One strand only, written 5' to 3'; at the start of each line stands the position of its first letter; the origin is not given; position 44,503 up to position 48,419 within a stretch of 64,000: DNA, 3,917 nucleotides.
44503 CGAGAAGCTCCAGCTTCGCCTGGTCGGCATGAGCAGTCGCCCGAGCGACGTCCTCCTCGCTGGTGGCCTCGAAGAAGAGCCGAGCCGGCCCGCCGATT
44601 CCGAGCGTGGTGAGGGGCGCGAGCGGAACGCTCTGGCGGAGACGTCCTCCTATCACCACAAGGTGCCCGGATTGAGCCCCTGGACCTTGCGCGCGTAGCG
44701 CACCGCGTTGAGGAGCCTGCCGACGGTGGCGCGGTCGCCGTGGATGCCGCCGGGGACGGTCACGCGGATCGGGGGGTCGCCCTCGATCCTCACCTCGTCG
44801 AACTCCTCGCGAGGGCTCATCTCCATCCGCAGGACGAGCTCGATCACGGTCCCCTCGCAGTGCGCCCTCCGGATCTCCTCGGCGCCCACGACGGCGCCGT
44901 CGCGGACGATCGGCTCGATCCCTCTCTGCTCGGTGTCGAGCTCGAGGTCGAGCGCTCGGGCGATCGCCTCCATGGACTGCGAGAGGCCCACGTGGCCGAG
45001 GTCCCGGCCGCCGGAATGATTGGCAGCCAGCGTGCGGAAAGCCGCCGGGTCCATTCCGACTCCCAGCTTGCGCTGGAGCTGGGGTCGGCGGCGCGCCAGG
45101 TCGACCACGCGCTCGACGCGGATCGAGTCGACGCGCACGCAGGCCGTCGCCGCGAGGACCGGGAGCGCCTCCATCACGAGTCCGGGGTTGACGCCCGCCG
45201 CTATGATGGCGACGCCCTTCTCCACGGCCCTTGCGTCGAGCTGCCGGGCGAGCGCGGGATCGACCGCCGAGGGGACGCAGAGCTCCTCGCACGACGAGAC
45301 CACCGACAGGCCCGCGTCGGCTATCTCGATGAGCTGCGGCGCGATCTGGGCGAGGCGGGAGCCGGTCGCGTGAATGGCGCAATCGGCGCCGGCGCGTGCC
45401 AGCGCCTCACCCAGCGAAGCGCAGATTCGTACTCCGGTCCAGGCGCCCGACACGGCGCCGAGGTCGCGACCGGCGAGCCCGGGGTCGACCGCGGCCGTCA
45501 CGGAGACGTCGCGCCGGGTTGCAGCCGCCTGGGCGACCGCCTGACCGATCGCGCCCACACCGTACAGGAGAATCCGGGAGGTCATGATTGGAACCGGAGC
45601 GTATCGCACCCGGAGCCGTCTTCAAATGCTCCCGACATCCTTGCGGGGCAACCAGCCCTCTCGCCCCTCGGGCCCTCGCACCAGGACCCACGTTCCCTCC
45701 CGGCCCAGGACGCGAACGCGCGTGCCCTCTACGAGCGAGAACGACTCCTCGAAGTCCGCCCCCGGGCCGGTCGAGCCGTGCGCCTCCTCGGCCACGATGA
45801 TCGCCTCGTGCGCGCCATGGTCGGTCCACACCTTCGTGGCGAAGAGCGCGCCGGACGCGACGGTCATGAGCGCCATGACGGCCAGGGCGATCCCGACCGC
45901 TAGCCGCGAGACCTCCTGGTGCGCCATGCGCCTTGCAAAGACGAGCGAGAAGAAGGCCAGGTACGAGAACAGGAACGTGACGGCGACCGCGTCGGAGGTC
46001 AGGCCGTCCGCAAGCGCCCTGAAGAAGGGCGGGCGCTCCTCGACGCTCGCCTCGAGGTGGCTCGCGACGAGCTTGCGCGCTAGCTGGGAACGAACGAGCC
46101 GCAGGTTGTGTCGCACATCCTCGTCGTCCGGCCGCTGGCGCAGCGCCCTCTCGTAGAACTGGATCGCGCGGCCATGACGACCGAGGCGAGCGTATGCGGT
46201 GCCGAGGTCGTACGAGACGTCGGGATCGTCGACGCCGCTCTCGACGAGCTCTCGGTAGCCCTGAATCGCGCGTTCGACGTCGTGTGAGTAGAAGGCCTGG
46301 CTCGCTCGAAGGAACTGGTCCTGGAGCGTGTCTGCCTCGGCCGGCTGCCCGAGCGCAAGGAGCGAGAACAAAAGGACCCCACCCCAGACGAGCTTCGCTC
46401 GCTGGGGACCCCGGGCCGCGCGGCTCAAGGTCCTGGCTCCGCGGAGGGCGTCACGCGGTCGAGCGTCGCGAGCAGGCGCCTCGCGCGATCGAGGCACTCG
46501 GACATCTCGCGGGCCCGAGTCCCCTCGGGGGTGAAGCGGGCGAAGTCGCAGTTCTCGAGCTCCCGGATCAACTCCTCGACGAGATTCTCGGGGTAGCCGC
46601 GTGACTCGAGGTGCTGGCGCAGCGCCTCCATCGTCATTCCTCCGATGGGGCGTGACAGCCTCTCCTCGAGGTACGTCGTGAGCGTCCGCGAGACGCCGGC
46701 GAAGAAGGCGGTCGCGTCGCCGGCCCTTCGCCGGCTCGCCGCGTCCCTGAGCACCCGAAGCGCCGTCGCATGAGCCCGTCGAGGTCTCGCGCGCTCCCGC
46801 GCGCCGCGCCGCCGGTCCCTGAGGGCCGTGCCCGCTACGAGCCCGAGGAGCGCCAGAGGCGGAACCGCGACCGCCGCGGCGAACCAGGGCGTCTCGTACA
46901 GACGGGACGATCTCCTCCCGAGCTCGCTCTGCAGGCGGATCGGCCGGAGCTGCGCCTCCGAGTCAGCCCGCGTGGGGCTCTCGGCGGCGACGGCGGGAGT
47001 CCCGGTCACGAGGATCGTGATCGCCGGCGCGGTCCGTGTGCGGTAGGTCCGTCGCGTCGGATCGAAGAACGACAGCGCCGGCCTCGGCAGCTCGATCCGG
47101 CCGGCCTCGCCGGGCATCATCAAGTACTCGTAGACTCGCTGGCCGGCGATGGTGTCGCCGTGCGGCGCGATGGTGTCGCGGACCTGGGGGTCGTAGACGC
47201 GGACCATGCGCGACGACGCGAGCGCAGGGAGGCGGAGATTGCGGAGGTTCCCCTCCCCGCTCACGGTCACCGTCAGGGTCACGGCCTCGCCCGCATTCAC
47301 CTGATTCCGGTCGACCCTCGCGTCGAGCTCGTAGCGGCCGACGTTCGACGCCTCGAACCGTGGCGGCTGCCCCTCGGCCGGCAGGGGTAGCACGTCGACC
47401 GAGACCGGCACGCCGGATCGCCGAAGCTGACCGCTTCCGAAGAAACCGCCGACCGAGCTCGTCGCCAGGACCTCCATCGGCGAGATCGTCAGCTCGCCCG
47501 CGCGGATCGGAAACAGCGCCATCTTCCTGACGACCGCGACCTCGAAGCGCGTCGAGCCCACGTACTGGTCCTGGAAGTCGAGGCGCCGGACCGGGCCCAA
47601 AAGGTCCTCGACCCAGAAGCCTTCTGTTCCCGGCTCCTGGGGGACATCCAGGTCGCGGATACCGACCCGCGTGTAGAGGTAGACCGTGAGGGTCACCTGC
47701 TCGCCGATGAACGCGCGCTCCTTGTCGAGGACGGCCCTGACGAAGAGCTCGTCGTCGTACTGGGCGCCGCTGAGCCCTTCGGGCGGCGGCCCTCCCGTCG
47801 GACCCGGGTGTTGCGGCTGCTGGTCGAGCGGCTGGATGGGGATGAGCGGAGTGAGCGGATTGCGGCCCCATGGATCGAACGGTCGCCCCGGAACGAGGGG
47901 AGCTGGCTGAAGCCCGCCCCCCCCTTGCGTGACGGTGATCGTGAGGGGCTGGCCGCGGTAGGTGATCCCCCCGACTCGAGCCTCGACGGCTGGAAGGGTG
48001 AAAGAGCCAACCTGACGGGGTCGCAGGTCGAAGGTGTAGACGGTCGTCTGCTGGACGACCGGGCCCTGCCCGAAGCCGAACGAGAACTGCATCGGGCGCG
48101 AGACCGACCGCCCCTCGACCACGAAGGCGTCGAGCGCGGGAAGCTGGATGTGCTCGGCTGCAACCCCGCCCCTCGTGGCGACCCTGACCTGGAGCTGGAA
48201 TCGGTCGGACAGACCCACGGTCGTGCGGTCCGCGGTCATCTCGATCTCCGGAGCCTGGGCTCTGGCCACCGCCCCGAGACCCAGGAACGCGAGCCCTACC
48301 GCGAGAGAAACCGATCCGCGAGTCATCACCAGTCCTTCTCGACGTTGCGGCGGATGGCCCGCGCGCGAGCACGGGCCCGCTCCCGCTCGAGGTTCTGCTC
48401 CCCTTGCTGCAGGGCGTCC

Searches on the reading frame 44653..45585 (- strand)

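Call 63: search_protein_families(library=pfam, proteins=[window:44653-45585:-], max_evalue=0.000001)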
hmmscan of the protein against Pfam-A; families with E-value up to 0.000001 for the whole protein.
window:44653-45585:- (310 aa): 1 family
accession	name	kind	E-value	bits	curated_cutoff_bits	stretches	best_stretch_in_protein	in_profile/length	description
PF19328.4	DAP_DH_C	-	4.7e-14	52.9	23.3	1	136-295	1-174/206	2,4-diaminopentanoate dehydrogenase C-terminal domain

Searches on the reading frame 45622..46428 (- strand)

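Call 63: search_protein_families(library=pfam, proteins=[window:45622-46428:-], max_evalue=0.000001)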
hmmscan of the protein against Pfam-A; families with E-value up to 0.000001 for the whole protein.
window:45622-46428:- (268 aa): 6 families
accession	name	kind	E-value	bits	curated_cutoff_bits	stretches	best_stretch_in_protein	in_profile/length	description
PF13432.12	TPR_16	-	2.5e-10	41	32.7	1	41-102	3-64/65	Tetratricopeptide repeat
PF13428.12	TPR_14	-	1.2e-08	35.2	23.5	0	70-109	2-41/44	Tetratricopeptide repeat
PF07719.23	TPR_2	-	4.8e-08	33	27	0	71-102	3-34/34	Tetratricopeptide repeat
PF13414.12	TPR_11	-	3.8e-07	30.1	26.8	0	78-109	3-34/42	TPR repeat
PF08239.17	SH3_3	-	4.4e-07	30.4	27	1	220-264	7-52/54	Bacterial SH3 domain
PF00515.34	TPR_1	-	6.2e-07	29.4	27.8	0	72-102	4-34/34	Tetratricopeptide repeat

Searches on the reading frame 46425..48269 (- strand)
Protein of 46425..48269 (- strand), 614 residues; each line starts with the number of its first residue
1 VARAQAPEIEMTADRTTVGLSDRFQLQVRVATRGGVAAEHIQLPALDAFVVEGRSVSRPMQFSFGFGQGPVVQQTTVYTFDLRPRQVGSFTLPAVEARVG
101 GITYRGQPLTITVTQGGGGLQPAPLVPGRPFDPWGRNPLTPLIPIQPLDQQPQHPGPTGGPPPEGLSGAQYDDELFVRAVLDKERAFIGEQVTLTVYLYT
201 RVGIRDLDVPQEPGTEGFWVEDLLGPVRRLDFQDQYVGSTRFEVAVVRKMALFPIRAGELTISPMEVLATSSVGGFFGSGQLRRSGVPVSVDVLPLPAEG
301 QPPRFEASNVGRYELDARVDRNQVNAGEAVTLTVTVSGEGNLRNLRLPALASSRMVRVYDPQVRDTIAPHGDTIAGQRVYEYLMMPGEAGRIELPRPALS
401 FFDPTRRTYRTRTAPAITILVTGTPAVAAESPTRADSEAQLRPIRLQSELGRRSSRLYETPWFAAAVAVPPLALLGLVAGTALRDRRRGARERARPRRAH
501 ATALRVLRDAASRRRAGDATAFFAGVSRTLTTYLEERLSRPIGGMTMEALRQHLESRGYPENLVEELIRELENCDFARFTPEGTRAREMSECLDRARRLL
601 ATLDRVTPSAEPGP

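Call 64: search_protein_families(library=pfam, proteins=[window:46425-48269:-], max_evalue=0.000001)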
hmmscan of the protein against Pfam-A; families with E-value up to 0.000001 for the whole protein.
window:46425-48269:- (614 aa): 1 family
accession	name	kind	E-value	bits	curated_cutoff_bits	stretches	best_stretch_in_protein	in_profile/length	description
PF13584.12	BatD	-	1.8e-29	102.6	24.1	2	12-113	2-92/92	BatD DUF11 like domain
